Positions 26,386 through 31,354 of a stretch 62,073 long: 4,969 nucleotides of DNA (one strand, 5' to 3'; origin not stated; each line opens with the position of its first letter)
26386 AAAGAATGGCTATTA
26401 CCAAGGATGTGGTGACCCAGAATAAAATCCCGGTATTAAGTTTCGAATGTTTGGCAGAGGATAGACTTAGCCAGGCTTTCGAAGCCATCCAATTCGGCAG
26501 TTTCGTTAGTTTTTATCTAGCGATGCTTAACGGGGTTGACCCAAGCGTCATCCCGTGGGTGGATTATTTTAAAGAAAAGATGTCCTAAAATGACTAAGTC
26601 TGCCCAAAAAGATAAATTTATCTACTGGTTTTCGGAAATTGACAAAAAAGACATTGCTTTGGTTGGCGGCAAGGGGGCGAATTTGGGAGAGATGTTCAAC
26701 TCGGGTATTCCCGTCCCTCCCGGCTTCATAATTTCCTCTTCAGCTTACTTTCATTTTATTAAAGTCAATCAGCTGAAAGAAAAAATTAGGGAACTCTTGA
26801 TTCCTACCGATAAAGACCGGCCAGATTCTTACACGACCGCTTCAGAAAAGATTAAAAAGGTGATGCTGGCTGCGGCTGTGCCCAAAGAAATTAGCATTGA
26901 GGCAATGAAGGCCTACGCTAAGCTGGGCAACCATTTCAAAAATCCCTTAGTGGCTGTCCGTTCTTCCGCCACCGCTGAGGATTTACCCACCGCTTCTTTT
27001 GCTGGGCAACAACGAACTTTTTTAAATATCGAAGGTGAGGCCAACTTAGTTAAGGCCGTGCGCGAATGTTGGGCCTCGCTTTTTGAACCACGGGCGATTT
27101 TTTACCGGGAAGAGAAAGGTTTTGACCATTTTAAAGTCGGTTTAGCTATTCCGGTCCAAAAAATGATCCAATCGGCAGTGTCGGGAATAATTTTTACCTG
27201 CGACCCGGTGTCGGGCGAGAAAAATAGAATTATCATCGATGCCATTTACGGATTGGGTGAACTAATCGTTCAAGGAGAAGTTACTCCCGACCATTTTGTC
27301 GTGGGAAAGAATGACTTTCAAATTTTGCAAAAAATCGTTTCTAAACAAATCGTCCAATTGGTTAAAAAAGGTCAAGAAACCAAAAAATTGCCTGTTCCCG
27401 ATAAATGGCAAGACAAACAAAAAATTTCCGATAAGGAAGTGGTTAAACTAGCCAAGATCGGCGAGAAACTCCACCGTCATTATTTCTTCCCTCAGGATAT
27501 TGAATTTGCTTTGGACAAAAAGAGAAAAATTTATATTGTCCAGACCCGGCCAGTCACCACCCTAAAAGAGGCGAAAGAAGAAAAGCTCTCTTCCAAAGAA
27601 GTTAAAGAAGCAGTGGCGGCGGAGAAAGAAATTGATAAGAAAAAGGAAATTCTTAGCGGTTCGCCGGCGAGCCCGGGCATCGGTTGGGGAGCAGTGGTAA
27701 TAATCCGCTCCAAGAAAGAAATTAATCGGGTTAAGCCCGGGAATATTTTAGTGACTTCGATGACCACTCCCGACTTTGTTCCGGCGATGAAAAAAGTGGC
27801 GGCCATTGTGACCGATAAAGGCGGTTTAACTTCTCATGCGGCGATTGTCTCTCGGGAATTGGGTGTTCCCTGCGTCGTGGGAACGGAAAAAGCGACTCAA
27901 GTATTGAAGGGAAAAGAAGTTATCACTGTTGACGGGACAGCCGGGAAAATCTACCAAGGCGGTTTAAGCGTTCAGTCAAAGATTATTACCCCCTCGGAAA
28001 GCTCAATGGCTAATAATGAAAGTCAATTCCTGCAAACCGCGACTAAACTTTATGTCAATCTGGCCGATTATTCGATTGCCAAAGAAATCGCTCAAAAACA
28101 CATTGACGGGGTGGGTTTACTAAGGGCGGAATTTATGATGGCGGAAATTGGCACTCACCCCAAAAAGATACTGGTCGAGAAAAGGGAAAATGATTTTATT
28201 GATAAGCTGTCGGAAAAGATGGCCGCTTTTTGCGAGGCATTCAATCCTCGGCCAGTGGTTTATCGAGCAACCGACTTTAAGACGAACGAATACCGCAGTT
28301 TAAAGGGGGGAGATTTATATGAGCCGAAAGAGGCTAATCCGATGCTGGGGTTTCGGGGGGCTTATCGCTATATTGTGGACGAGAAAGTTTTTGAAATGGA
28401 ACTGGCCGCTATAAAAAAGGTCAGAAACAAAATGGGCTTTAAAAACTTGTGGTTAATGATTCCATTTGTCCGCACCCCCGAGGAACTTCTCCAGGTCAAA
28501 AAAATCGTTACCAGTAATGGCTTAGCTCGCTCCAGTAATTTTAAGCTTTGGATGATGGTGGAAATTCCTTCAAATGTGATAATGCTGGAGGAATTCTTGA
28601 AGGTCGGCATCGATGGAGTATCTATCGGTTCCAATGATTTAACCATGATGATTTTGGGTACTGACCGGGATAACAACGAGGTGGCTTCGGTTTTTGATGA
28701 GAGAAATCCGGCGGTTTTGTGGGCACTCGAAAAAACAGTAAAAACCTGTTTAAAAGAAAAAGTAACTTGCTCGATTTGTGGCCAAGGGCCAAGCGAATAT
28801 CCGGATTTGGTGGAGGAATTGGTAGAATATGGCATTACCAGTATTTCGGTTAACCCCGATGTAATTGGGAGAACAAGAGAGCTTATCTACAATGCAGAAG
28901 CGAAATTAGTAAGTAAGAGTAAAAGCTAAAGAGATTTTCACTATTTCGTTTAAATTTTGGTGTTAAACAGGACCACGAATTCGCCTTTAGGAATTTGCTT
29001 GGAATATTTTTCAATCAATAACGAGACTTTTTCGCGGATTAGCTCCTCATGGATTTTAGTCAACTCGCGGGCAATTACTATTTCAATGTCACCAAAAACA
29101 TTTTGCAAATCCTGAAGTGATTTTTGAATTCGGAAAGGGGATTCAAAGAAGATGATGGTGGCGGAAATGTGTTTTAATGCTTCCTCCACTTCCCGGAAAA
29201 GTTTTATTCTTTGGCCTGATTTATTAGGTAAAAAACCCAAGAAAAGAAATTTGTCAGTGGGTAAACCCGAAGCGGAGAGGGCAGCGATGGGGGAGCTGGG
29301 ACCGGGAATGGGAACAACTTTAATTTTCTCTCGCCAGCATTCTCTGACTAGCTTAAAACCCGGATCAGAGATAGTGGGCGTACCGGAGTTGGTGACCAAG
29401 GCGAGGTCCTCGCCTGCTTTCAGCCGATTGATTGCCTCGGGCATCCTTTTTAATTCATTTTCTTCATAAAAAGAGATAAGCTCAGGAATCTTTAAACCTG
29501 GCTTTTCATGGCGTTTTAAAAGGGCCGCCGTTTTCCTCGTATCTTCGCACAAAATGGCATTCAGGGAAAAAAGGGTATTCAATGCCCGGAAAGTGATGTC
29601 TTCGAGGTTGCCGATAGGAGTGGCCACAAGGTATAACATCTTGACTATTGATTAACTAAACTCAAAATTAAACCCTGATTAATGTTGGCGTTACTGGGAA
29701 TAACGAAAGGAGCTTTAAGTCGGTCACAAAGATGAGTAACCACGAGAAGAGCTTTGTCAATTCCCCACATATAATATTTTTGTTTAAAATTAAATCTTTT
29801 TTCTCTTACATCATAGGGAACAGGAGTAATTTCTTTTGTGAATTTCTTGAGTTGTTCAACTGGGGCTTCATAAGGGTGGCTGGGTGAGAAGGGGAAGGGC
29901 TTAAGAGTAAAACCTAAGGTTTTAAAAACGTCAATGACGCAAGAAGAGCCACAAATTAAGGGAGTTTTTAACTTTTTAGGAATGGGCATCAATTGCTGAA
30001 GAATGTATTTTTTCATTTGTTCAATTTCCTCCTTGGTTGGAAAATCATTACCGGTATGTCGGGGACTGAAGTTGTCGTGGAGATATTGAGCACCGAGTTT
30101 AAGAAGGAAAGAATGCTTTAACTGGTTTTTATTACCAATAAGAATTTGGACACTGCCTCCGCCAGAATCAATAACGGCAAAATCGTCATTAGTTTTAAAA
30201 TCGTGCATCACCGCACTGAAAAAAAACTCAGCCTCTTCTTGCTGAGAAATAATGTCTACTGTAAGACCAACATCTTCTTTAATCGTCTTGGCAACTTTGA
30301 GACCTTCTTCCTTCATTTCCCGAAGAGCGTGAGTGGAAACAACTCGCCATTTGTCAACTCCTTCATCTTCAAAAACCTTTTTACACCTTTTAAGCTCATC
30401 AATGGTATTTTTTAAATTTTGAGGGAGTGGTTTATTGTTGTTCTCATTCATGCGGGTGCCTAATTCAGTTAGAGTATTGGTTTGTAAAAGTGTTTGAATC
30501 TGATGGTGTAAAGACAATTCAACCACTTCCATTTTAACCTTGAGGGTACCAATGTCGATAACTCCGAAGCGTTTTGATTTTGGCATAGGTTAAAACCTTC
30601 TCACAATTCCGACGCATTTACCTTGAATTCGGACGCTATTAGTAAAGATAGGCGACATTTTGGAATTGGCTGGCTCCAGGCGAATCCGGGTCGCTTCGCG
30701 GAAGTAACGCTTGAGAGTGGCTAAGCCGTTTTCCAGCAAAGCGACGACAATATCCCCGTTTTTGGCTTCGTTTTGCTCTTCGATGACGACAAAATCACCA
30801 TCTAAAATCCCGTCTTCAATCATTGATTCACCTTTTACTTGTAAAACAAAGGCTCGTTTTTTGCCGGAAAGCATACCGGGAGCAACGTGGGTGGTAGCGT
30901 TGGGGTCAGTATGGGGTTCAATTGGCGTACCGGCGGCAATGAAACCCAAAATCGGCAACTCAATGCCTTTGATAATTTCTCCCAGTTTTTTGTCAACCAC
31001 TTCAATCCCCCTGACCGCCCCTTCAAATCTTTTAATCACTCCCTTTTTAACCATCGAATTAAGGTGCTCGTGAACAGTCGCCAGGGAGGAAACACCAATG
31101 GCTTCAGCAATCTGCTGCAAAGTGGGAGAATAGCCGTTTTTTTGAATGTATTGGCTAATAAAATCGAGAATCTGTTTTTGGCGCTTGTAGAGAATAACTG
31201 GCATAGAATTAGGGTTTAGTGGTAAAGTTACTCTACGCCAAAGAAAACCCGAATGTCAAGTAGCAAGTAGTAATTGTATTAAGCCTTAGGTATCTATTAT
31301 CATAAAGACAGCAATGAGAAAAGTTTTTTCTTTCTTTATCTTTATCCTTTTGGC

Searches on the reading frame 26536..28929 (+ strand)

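Call 46: search_protein_families(library=pfam, proteins=[window:26536-28929:+], max_evalue=0.001)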
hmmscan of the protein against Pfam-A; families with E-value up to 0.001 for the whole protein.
window:26536-28929:+ (797 aa): 5 families
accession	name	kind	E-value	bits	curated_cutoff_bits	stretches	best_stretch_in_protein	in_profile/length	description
PF01326.24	PPDK_N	-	4.1e-111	371.9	27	1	41-355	2-324/328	Pyruvate phosphate dikinase, AMP/ATP-binding domain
PF02896.24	PEP-utilizers_C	-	9.7e-68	228.9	22.8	1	501-787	18-291/293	PEP-utilising enzyme, PEP-binding domain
PF00391.29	PEP-utilizers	-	2e-28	98.2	23.1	1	400-470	2-72/72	PEP-utilising enzyme, mobile domain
PF02350.25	Epimerase_2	-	2.3e-06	27.2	30.6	1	356-499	203-334/347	UDP-N-acetylglucosamine 2-epimerase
PF03328.21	HpcH_HpaI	-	5.9e-05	22.9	25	1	638-740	86-182/221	HpcH/HpaI aldolase/citrate lyase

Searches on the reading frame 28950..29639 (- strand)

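Call 46: search_protein_families(library=pfam, proteins=[window:28950-29639:-], max_evalue=0.001)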
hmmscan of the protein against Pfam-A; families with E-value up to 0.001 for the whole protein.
window:28950-29639:- (229 aa): 1 family
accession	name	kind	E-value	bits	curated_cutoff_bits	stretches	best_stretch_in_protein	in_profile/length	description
PF00590.25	TP_methylase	-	3e-28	99.7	27.8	1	1-206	1-209/212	Tetrapyrrole (Corrin/Porphyrin) Methylases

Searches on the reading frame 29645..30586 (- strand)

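Call 46: search_protein_families(library=pfam, proteins=[window:29645-30586:-], max_evalue=0.001)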
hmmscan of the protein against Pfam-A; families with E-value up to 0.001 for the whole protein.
window:29645-30586:- (313 aa): 1 family
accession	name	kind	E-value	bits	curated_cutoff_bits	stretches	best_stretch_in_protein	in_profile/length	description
PF02541.22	Ppx-GppA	-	1.4e-30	107.2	27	1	27-311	7-282/285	Ppx/GppA phosphatase family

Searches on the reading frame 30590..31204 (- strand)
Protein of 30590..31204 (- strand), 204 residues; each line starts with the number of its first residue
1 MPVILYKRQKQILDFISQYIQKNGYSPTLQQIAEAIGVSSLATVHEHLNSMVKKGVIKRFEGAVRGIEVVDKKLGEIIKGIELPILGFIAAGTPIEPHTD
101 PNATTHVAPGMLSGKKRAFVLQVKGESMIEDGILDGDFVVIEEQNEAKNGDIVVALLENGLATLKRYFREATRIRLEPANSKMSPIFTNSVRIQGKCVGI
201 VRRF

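Call 46: search_protein_families(library=pfam, proteins=[window:30590-31204:-], max_evalue=0.001)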
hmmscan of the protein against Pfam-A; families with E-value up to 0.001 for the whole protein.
window:30590-31204:- (204 aa): 3 families
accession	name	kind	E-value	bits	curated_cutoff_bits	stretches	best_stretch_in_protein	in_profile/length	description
PF00717.28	Peptidase_S24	-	1.2e-28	99.5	23.3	1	84-198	1-116/116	Peptidase S24-like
PF01726.22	LexA_DNA_bind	-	1.7e-18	66.6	23.7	1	5-66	4-65/65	LexA DNA binding domain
PF13412.12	HTH_24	-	1.2e-05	25.2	21.9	1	18-58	10-48/48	Winged helix-turn-helix DNA-binding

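Call 61: find_homologous_proteins(query=window:30590-31204:-, max_evalue=1e-30)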
Query window:30590-31204:- (204 aa): 7119 proteins with E <= 1e-30 among 8000 candidates; the best 120 are listed.
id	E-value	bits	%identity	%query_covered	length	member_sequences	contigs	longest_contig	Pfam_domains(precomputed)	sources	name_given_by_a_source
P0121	8.1e-127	438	100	100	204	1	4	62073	PF13412.13,PF00717.29,PF01726.23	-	-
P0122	2.1e-126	437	100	100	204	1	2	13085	PF13412.13,PF00717.29,PF01726.23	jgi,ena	-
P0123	2.6e-118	411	92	100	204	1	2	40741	PF00717.29,PF01726.23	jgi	jgi:repressor LexA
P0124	3.6e-118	410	93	100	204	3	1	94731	PF13412.13,PF00717.29,PF01726.23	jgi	jgi:repressor LexA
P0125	1.9e-117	408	92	100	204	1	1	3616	PF13412.13,PF00717.29,PF01726.23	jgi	jgi:repressor LexA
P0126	5.7e-117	406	90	100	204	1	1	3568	PF00717.29,PF01726.23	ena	-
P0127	1.4e-116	405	90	100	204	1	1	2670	PF00717.29,PF01726.23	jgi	-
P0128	3.6e-113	394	87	100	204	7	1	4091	PF00717.29,PF01726.23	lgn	-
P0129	6.5e-113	393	87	100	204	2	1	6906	PF00717.29,PF01726.23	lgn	-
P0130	6.8e-113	393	87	100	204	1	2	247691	PF00717.29,PF01726.23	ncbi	-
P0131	2.4e-112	391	86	100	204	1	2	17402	PF00717.29,PF01726.23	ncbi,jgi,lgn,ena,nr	ncbi:MAG TPA: transcriptional repressor LexA [Clostridia bacterium]|nr:transcriptional repressor Lex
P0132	2.7e-112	391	88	100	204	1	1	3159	PF13412.13,PF00717.29,PF01726.23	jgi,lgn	-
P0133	3.8e-112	391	87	100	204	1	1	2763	PF00717.29,PF01726.23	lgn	-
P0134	6.6e-112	390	88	100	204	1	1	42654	PF13412.13,PF00717.29,PF01726.23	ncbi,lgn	-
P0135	1.1e-111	389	85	100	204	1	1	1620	PF00717.29,PF01726.23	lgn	-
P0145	5.9e-110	383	83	100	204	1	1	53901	PF00717.29,PF01726.23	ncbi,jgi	ncbi:MAG: transcriptional repressor LexA [Patescibacteria group bacterium]|jgi:repressor LexA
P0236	5.7e-103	361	80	100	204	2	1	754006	PF00717.29,PF01726.23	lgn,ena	-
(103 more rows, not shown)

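Call 62: find_encoding_contigs(protein=P0130, flank=2500, max_places=1)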
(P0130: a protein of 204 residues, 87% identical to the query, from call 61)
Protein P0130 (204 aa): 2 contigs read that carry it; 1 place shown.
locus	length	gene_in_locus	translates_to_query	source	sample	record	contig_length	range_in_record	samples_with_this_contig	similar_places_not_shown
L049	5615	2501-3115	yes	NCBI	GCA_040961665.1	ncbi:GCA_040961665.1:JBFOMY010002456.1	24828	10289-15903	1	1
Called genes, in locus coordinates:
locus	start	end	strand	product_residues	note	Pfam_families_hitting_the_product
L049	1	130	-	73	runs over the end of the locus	PF03840:SecG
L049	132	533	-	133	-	PF04020:Phage_holin_4_2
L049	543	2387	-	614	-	PF01841:Transglut_core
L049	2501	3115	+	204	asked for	PF01726:LexA_DNA_bind, PF00717:Peptidase_S24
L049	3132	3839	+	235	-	PF00590:TP_methylase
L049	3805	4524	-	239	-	-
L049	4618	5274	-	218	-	PF01797:Y1_Tnp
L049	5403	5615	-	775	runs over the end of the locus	PF01326:PPDK_N, PF00391:PEP-utilizers, PF02896:PEP-utilizers_C, PF03328:HpcH_HpaI (faint)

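Call 63: find_encoding_contigs(protein=P0145, flank=2500, max_places=1)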
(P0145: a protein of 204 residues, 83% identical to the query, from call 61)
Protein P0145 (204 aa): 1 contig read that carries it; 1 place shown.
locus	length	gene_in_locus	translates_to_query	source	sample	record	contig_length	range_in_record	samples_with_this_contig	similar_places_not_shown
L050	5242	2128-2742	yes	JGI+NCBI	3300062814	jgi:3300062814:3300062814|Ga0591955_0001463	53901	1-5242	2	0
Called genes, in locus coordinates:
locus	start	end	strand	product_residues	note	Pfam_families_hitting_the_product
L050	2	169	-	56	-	PF04020:Phage_holin_4_2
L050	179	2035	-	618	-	PF01841:Transglut_core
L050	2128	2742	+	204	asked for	PF01726:LexA_DNA_bind, PF00717:Peptidase_S24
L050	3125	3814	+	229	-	PF00590:TP_methylase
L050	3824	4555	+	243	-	-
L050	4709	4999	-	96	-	-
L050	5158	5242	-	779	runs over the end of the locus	PF01326:PPDK_N, PF00391:PEP-utilizers, PF02896:PEP-utilizers_C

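Call 64: find_encoding_contigs(protein=P0236, flank=2500, max_places=1)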
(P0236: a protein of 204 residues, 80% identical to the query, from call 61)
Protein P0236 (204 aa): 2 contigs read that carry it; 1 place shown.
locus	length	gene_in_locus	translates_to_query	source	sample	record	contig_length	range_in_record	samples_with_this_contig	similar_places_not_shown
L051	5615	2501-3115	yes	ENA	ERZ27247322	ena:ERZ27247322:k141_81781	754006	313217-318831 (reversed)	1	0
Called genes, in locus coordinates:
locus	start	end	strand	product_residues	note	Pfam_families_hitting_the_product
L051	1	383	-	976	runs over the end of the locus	PF00005:ABC_tran (faint), PF02463:SMC_N (faint), PF03193:RsgA_GTPase (faint), PF13175:AAA_15 (faint), PF13555:AAA_29 (faint), PF20703:nSTAND1 (faint), PF17760:UvrA_inter, PF17755:UvrA_DNA-bind, +1 more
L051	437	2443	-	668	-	PF00270:DEAD (faint), PF04851:ResIII, PF17757:UvrB_inter, PF27431:UvrB_3rd, PF00271:Helicase_C, PF12344:UvrB, PF02151:UVR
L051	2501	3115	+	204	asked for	PF01726:LexA_DNA_bind, PF00717:Peptidase_S24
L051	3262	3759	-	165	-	PF01558:POR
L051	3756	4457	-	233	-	PF02775:TPP_enzyme_C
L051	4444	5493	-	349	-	PF02776:TPP_enzyme_N (weak), PF01855:POR_N, PF02780:Transketolase_C (weak), PF17147:PFOR_II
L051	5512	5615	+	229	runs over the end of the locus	PF00590:TP_methylase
